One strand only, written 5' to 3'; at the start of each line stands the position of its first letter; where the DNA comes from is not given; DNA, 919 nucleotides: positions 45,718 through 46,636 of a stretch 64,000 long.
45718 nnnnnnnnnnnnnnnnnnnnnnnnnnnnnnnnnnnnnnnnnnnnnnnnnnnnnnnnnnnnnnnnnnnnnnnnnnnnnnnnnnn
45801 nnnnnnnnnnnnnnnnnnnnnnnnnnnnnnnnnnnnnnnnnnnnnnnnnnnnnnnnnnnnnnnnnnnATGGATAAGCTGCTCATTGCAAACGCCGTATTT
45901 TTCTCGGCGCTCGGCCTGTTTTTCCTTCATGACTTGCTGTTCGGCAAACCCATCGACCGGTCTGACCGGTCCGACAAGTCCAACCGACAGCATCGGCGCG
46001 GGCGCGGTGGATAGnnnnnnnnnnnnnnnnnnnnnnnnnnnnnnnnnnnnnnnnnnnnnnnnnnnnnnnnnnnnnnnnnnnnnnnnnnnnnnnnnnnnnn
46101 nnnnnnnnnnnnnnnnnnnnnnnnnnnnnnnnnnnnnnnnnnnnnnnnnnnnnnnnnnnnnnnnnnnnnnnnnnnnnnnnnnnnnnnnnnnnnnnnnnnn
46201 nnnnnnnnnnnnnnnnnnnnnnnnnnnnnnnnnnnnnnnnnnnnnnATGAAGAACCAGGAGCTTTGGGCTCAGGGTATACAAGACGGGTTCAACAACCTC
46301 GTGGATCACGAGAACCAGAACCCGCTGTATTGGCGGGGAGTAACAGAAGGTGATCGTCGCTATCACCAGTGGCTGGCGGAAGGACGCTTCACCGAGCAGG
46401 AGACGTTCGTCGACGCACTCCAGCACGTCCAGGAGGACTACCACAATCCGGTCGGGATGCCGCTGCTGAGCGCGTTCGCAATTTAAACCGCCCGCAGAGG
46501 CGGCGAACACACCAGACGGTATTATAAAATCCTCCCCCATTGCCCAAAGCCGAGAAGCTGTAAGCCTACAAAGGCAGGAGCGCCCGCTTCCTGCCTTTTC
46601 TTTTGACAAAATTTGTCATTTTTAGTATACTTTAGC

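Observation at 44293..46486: GC-rich operon of five overlapping small membrane-protein ORFs behind a 520-nt leader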

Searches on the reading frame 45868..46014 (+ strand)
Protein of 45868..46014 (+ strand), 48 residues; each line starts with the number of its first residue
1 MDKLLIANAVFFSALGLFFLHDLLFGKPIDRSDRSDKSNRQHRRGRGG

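Call 6: search_protein_families(library=pfam, proteins=[window:45869-46014:+], max_evalue=1)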
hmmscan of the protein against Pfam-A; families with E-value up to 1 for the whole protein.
window:45869-46014:+ (48 aa): 0 families

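Call 61: search_protein_families(library=phrogs, proteins=[window:45868-46014:+], max_evalue=1)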
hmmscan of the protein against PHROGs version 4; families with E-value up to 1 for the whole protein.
window:45868-46014:+ (48 aa): 0 families

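Call 62: search_protein_families(library=ncbifam, proteins=[window:45868-46014:+], max_evalue=1)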
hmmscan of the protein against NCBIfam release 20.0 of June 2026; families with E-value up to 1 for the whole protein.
window:45868-46014:+ (48 aa): 0 families

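Call 99: search_protein_families(library=pfam, proteins=[window:45868-46014:+], max_evalue=1)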
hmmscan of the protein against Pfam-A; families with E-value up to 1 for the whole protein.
window:45868-46014:+ (48 aa): 0 families

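Call 100: search_protein_families(library=padloc, proteins=[window:45868-46014:+], max_evalue=0.1)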
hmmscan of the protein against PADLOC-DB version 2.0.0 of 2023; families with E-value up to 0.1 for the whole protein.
window:45868-46014:+ (48 aa): 0 families

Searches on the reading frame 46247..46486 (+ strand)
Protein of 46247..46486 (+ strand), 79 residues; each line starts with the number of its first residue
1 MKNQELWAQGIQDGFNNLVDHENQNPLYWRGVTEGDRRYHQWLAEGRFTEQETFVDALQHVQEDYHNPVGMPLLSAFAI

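Call 6: search_protein_families(library=pfam, proteins=[window:46247-46486:+], max_evalue=1)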
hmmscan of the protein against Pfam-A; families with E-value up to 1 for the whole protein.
window:46247-46486:+ (79 aa): 1 family
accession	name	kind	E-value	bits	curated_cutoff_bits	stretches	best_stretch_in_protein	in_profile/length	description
PF25137.1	ADH_Fe_C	-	0.27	11.3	27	1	53-79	4-30/194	Fe-containing alcohol dehydrogenase family, C-terminal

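Call 10: find_encoding_contigs(protein=window:46247-46486:+, flank=10000, max_places=10)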
Protein window:46247-46486:+ (79 aa): 11 contigs read that carry it; 9 places shown.
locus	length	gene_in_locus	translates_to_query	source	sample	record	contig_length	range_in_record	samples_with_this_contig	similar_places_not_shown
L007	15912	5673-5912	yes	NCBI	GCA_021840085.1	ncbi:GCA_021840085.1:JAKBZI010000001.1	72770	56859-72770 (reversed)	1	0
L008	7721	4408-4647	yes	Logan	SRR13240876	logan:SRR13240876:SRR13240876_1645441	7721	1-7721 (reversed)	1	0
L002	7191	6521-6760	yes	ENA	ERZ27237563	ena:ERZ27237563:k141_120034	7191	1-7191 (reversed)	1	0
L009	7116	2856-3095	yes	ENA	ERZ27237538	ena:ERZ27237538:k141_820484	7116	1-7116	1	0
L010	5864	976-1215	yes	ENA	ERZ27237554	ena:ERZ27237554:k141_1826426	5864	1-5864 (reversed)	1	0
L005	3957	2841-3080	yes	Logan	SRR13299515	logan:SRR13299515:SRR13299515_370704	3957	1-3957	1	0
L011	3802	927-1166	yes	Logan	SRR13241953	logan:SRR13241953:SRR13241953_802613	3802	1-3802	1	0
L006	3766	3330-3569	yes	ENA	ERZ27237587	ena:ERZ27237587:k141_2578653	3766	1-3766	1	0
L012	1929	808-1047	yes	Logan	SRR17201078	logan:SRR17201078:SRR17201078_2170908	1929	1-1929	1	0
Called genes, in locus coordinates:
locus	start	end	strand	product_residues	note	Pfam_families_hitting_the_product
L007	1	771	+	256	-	?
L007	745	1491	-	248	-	PF13489:Methyltransf_23, PF08241:Methyltransf_11, PF08242:Methyltransf_12, PF13649:Methyltransf_25, PF13847:Methyltransf_31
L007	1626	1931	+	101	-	PF00166:Cpn10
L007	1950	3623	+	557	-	PF00118:Cpn60_TCP1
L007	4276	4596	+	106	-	-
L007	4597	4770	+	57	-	-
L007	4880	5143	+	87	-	-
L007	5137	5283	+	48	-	-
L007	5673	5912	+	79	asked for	-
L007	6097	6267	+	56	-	PF01783:Ribosomal_L32p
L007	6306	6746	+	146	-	PF01029:NusB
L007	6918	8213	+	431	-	-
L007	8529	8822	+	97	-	PF00216:Bac_DNA_binding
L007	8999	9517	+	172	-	-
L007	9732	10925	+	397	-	PF00438:S-AdoMet_synt_N, PF02772:S-AdoMet_synt_M, PF02773:S-AdoMet_synt_C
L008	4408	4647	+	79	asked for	-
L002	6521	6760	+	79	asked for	-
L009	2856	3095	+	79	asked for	-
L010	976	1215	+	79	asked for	-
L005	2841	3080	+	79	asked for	-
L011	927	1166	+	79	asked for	-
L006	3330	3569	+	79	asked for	-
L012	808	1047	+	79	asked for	-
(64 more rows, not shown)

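Call 61: search_protein_families(library=phrogs, proteins=[window:46247-46486:+], max_evalue=1)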
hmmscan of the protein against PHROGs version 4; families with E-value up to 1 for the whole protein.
window:46247-46486:+ (79 aa): 0 families

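Call 62: search_protein_families(library=ncbifam, proteins=[window:46247-46486:+], max_evalue=1)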
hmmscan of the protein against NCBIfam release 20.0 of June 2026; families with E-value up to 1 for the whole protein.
window:46247-46486:+ (79 aa): 0 families

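Call 65: find_homologous_proteins(query=window:46247-46483:+, max_evalue=10)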
Query window:46247-46483:+ (79 aa): 2 proteins with E <= 10 among 2 candidates.
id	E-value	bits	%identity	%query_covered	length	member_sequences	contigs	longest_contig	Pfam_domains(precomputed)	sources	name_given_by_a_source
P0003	4.2e-48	178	99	100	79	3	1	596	-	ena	-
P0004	4.2e-30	121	70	100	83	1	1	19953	-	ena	-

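Call 100: search_protein_families(library=padloc, proteins=[window:46247-46486:+], max_evalue=0.1)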
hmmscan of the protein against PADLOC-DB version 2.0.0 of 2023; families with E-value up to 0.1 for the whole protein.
window:46247-46486:+ (79 aa): 0 families
